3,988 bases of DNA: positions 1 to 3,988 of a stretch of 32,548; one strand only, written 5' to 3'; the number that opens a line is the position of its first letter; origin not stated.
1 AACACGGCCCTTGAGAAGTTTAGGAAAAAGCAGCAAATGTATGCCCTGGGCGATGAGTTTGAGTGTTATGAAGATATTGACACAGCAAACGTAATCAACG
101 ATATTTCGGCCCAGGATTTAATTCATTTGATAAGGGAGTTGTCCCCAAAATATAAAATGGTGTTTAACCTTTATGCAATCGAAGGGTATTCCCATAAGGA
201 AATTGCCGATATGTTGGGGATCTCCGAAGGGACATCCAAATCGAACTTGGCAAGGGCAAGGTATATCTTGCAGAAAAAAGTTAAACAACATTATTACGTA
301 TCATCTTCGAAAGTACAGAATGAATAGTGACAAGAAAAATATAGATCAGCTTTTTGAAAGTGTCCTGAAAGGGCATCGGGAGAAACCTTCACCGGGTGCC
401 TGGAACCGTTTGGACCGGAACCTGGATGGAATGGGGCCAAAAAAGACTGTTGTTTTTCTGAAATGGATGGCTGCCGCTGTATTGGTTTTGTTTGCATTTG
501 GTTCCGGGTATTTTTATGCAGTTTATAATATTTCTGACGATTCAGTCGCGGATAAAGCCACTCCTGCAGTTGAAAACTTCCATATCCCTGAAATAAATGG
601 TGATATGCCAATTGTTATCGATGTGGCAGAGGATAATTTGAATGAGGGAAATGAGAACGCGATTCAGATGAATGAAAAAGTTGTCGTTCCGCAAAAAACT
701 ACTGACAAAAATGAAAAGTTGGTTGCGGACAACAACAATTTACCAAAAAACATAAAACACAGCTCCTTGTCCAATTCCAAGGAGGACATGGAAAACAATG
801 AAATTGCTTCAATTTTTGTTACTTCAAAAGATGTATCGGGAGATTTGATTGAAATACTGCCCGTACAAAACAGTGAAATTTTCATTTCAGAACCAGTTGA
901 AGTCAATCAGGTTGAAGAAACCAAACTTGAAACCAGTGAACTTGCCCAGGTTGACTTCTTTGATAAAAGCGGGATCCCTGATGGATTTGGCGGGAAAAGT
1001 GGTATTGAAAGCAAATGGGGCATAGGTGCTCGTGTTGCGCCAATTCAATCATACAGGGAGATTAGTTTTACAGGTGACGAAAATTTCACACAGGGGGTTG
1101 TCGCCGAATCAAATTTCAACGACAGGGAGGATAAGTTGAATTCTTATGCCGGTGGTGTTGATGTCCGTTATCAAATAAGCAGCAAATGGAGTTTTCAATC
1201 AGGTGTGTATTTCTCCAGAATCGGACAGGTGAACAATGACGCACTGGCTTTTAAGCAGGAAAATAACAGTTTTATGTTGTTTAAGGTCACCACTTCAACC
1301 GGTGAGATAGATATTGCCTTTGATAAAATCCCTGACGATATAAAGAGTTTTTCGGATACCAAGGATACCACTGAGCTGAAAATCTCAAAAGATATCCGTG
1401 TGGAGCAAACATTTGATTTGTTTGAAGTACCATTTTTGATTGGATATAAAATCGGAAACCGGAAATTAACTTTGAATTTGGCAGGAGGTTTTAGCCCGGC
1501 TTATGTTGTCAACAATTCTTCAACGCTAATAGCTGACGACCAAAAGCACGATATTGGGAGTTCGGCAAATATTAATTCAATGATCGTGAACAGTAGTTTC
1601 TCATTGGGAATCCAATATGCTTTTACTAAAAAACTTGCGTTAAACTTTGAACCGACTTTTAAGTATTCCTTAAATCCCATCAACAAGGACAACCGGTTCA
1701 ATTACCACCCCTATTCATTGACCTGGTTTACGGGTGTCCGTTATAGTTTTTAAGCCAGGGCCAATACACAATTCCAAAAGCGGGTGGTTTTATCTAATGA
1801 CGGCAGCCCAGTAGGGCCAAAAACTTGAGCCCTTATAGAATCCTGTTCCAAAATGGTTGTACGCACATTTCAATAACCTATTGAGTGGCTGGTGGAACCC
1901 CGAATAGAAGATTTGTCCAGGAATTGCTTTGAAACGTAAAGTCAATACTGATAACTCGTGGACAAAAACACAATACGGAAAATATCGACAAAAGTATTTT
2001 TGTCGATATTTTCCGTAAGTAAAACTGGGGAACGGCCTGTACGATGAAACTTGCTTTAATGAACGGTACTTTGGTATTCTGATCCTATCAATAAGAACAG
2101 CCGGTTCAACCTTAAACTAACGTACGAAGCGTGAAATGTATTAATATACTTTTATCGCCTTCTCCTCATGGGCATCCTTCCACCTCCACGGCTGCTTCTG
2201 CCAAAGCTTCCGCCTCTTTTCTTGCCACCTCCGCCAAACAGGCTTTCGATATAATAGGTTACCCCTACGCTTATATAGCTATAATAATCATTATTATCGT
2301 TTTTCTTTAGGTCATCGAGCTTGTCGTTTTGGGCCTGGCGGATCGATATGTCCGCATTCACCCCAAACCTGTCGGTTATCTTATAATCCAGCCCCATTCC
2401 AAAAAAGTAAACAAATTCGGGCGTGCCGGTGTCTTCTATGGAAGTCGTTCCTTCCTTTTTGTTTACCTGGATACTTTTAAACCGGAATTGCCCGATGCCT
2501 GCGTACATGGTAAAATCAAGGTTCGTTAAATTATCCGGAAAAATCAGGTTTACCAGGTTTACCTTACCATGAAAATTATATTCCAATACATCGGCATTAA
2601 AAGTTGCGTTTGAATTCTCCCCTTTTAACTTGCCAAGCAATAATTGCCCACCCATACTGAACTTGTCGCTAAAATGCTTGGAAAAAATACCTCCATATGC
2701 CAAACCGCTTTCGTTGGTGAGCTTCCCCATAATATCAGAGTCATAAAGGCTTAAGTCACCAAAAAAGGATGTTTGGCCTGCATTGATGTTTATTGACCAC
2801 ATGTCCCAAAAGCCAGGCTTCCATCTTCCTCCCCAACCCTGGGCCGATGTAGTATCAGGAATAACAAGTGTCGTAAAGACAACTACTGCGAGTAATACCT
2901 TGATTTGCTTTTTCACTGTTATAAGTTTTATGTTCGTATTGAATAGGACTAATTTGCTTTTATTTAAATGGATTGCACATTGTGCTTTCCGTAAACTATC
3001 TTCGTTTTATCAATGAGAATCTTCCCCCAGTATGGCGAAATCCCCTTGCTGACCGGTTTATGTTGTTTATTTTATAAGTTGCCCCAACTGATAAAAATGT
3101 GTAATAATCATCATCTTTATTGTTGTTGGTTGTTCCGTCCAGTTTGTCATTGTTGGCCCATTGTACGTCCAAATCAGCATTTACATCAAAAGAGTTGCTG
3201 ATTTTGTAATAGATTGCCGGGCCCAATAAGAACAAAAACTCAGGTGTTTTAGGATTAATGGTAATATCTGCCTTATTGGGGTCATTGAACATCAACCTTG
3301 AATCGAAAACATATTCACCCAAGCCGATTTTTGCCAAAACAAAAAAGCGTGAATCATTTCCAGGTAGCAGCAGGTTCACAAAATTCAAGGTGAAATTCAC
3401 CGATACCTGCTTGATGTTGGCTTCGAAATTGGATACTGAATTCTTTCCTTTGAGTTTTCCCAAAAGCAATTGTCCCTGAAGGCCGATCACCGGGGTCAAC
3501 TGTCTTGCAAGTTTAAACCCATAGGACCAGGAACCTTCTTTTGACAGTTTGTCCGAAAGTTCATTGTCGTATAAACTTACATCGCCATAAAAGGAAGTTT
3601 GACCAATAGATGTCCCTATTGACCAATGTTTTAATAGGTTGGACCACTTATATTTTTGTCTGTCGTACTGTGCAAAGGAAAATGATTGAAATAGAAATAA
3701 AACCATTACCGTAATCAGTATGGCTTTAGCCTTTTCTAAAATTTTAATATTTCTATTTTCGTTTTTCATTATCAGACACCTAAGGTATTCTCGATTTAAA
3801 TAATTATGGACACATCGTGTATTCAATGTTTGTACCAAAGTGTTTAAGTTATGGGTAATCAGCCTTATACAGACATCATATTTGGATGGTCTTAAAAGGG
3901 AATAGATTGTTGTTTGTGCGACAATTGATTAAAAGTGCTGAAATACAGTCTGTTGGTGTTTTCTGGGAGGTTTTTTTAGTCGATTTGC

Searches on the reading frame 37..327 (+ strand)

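Call 76: search_protein_families(library=pfam, proteins=[window:37-327:+], max_evalue=0.01)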
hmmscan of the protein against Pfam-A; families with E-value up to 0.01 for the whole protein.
window:37-327:+ (96 aa): 7 families
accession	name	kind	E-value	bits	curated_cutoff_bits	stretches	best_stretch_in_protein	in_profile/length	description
PF08281.18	Sigma70_r4_2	-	2.2e-18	66.1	25.7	1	26-75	2-51/54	Sigma-70, region 4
PF04545.22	Sigma70_r4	-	2.2e-08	33.9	24.1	1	32-75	2-45/50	Sigma-70, region 4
PF07638.17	Sigma70_ECF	-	5.4e-06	26.9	21.1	1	26-82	127-183/185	ECF sigma factor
PF00196.25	GerE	-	0.00086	19.3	23.5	1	35-69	3-36/57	Bacterial regulatory proteins, luxR family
PF13384.12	HTH_23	-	0.0013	18.9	24.6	1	44-66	12-33/50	Homeodomain-like domain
PF05043.19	Mga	-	0.0019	19.2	21.1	1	22-80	2-60/87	Mga helix-turn-helix domain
PF04297.20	UPF0122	-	0.0019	18.9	22.7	1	35-80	18-63/101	Putative helix-turn-helix protein, YlxM / p13 like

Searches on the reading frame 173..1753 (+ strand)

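Call 76: search_protein_families(library=pfam, proteins=[window:173-1753:+], max_evalue=0.01)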
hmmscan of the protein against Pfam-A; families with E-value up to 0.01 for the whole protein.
window:173-1753:+ (526 aa): 1 family
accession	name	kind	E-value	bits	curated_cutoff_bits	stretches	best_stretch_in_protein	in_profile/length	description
PF13568.12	OMP_b-brl_2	-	1.3e-11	45.3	27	1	304-503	18-173/175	Outer membrane protein beta-barrel domain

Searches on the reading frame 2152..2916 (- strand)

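Call 76: search_protein_families(library=pfam, proteins=[window:2152-2916:-], max_evalue=0.01)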
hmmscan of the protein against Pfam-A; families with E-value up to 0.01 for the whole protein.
window:2152-2916:- (254 aa): 3 families
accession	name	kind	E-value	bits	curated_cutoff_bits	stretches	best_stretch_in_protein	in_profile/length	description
PF13505.12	OMP_b-brl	-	1.6e-06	28.8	28.7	1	38-221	20-173/175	Outer membrane protein beta-barrel domain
PF00267.27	Porin_1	-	0.0037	17.2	23.7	1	183-223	260-298/337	Gram-negative porin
PF19573.5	DUF6089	-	0.0086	15.9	23.2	0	105-212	90-193/226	Domain of unknown function (DUF6089)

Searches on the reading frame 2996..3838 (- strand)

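Call 76: search_protein_families(library=pfam, proteins=[window:2996-3838:-], max_evalue=0.01)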
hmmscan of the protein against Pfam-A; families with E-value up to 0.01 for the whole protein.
window:2996-3838:- (280 aa): 2 families
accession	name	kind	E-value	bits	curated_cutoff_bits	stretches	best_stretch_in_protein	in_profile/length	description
PF13505.12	OMP_b-brl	-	2.9e-06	28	28.7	1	65-256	19-174/175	Outer membrane protein beta-barrel domain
PF19573.5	DUF6089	-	0.00054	19.8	23.2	1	136-245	89-194/226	Domain of unknown function (DUF6089)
